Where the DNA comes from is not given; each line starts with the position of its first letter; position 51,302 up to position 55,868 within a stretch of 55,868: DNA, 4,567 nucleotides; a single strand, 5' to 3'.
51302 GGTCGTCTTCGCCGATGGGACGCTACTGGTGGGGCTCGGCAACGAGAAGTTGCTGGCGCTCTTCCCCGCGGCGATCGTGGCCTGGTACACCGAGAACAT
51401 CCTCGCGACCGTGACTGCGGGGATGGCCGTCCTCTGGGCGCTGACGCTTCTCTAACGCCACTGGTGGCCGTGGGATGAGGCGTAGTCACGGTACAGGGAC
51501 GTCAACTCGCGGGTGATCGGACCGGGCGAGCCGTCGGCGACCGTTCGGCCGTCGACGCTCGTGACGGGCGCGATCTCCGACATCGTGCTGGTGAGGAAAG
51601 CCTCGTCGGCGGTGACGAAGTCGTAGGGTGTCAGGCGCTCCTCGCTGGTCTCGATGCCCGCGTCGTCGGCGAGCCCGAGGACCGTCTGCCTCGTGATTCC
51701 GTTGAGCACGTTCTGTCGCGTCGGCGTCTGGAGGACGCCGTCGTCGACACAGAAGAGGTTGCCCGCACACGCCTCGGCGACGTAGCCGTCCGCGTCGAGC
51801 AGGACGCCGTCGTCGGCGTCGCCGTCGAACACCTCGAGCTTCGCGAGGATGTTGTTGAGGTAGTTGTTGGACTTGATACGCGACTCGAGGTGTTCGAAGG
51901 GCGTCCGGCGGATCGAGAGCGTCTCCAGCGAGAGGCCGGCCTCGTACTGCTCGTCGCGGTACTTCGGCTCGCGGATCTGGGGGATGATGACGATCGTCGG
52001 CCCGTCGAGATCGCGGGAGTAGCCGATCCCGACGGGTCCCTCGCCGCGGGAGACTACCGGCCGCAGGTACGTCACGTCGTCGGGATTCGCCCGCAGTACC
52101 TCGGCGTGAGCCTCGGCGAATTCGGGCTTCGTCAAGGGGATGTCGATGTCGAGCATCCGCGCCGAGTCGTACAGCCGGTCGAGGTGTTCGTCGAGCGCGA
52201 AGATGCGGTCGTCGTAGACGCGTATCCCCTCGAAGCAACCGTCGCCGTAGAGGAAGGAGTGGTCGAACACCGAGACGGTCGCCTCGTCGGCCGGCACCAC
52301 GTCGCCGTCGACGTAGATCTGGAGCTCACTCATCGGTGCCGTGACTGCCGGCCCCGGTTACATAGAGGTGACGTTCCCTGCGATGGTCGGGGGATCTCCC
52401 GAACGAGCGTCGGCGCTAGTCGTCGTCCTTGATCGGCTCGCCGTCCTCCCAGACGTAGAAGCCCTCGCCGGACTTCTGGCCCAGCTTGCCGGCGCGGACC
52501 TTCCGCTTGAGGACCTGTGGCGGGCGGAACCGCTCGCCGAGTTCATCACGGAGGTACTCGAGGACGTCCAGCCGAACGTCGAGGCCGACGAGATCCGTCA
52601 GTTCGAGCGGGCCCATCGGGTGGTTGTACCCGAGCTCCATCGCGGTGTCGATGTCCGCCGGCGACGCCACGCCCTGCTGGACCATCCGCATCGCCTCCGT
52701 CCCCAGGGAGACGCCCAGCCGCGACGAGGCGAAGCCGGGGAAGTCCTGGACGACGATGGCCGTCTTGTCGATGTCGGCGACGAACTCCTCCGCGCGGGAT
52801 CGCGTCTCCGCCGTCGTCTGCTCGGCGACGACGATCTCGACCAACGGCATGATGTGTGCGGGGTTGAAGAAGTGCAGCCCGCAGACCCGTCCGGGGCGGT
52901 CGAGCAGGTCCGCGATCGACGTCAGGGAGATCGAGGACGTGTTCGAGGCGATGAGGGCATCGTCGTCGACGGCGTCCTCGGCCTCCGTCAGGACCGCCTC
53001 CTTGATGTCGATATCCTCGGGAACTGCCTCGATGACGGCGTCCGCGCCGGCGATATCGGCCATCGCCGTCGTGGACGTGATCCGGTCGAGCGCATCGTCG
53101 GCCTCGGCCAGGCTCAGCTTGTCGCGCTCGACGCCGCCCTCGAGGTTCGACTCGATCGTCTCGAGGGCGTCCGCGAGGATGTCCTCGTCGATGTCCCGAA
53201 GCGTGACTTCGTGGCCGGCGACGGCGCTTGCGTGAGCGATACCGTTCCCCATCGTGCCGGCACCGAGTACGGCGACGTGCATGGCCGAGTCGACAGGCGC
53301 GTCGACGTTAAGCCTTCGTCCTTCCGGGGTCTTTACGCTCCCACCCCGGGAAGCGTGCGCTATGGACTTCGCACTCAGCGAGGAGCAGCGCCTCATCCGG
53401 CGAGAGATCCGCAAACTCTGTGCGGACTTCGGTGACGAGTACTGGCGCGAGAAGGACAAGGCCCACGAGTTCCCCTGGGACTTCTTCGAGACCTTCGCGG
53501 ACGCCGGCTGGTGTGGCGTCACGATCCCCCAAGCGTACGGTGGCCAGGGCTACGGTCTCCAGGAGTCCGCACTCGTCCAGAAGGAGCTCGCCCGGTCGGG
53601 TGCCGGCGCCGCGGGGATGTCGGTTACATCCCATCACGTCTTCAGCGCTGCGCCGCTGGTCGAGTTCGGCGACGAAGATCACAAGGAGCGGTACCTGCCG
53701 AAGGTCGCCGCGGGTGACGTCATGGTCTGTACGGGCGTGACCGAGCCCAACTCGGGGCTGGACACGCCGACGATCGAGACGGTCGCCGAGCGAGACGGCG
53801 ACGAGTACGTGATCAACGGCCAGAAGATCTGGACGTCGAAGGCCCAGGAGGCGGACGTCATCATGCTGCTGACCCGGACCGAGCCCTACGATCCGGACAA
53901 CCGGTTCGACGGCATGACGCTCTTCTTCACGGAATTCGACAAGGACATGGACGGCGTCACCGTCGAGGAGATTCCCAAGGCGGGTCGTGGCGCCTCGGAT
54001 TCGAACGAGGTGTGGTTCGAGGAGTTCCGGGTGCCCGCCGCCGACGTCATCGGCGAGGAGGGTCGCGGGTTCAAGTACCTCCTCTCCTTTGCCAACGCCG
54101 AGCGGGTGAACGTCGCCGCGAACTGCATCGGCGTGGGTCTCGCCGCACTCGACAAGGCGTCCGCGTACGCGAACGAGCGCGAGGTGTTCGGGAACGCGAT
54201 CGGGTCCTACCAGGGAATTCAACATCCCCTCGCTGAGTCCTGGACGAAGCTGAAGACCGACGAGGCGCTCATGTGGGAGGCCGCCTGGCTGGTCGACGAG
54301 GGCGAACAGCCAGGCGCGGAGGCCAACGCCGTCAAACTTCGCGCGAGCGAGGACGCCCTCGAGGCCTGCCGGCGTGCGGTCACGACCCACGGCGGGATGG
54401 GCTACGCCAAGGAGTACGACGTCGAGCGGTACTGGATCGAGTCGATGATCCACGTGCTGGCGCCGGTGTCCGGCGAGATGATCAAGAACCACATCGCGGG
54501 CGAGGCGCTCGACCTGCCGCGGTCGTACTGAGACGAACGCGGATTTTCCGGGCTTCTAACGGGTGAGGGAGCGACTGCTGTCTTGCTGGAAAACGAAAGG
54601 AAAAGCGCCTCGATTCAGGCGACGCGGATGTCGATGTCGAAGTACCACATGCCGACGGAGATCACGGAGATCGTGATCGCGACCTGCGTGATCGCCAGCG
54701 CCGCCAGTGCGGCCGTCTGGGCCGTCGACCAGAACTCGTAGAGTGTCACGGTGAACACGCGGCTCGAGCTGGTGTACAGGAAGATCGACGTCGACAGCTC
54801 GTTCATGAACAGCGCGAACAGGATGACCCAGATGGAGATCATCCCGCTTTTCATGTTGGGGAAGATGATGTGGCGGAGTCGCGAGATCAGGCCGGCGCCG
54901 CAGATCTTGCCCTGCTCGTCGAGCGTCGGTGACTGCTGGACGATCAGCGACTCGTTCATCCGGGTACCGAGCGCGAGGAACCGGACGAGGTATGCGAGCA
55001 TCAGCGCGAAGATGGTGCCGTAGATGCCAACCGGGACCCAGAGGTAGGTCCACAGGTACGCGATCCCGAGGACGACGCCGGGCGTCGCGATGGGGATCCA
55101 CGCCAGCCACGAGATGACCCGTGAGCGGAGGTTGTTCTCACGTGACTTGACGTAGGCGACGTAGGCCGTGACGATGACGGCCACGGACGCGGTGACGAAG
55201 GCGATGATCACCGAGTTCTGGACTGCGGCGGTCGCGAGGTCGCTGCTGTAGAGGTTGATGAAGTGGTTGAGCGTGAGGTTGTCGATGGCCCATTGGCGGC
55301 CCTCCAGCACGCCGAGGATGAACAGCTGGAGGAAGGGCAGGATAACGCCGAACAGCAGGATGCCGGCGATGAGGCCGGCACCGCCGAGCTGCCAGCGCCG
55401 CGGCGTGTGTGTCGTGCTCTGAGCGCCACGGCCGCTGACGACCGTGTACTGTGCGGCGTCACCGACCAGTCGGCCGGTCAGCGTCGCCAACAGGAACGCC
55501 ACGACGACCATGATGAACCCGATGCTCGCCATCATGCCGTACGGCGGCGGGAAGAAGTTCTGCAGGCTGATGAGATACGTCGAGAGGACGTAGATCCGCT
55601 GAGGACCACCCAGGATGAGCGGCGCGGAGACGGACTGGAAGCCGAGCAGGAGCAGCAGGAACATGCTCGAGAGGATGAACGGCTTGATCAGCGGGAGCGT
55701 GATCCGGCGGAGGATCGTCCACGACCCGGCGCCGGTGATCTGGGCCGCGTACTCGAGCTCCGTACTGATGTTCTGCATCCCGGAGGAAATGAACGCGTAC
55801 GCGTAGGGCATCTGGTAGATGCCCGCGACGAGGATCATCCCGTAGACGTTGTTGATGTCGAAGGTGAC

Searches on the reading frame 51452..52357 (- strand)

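Call 71: search_protein_families(library=pfam, proteins=[window:51452-52357:-], max_evalue=0.001)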
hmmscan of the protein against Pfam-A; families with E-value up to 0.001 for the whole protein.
window:51452-52357:- (301 aa): 1 family
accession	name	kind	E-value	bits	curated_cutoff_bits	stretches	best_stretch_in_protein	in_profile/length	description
PF01063.24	Aminotran_4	-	6e-55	186.9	28.5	1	40-268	1-223/223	Amino-transferase class IV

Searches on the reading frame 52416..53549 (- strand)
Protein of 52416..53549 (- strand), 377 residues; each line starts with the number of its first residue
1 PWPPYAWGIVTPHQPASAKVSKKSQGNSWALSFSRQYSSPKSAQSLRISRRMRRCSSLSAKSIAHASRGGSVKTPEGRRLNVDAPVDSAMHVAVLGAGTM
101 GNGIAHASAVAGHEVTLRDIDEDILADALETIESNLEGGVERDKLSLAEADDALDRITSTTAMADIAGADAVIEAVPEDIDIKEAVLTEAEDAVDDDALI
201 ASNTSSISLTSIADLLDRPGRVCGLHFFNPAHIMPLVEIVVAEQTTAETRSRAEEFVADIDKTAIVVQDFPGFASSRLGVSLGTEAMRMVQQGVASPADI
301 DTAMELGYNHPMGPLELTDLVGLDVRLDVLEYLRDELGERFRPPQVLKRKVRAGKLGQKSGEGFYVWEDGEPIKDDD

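Call 71: search_protein_families(library=pfam, proteins=[window:52416-53549:-], max_evalue=0.001)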
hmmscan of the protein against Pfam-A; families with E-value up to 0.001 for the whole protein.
window:52416-53549:- (377 aa): 3 families
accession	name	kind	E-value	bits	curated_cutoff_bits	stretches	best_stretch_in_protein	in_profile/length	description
PF02737.24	3HCDH_N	-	3.3e-60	203.5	22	1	91-269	1-179/180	3-hydroxyacyl-CoA dehydrogenase, NAD binding domain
PF00725.27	3HCDH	-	3.1e-32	111.4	22.1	1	272-367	1-97/97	3-hydroxyacyl-CoA dehydrogenase, C-terminal domain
PF03446.21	NAD_binding_2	-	0.00042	20.8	21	0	92-209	2-99/161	NAD binding domain of 6-phosphogluconate dehydrogenase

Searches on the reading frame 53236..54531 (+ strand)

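Call 71: search_protein_families(library=pfam, proteins=[window:53236-54531:+], max_evalue=0.001)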
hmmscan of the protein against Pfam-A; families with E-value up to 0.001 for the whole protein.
window:53236-54531:+ (431 aa): 4 families
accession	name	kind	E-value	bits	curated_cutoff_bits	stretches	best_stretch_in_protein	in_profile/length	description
PF00441.29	Acyl-CoA_dh_1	-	2.4e-33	115.8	22.4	1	276-406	1-131/150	Acyl-CoA dehydrogenase, C-terminal domain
PF02771.21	Acyl-CoA_dh_N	-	1.6e-27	96.5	22.9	1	48-161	1-113/113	Acyl-CoA dehydrogenase, N-terminal domain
PF02770.24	Acyl-CoA_dh_M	-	1.7e-19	70.2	33.3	1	165-262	1-95/97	Acyl-CoA dehydrogenase, middle domain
PF08028.16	Acyl-CoA_dh_2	-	3.1e-11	44.1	22.7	1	293-400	3-120/134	Acyl-CoA dehydrogenase, C-terminal domain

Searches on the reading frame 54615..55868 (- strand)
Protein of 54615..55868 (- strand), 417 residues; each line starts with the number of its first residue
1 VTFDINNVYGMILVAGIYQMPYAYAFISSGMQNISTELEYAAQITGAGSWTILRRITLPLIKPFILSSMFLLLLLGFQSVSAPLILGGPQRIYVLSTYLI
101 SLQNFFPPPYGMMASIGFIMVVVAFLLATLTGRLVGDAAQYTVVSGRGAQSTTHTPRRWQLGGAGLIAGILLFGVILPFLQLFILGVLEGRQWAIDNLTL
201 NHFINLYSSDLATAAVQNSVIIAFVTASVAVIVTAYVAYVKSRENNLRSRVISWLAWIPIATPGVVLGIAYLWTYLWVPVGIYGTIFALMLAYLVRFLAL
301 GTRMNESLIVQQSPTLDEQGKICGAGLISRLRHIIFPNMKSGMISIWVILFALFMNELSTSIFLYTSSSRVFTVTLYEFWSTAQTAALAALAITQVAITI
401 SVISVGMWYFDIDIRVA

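Call 71: search_protein_families(library=pfam, proteins=[window:54615-55868:-], max_evalue=0.001)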
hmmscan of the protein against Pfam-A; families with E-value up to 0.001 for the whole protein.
window:54615-55868:- (417 aa): 1 family
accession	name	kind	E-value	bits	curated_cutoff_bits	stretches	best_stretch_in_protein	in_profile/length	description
PF00528.27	BPD_transp_1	-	3.9e-18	66.3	26.4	2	10-131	55-175/184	Binding-protein-dependent transport system inner membrane component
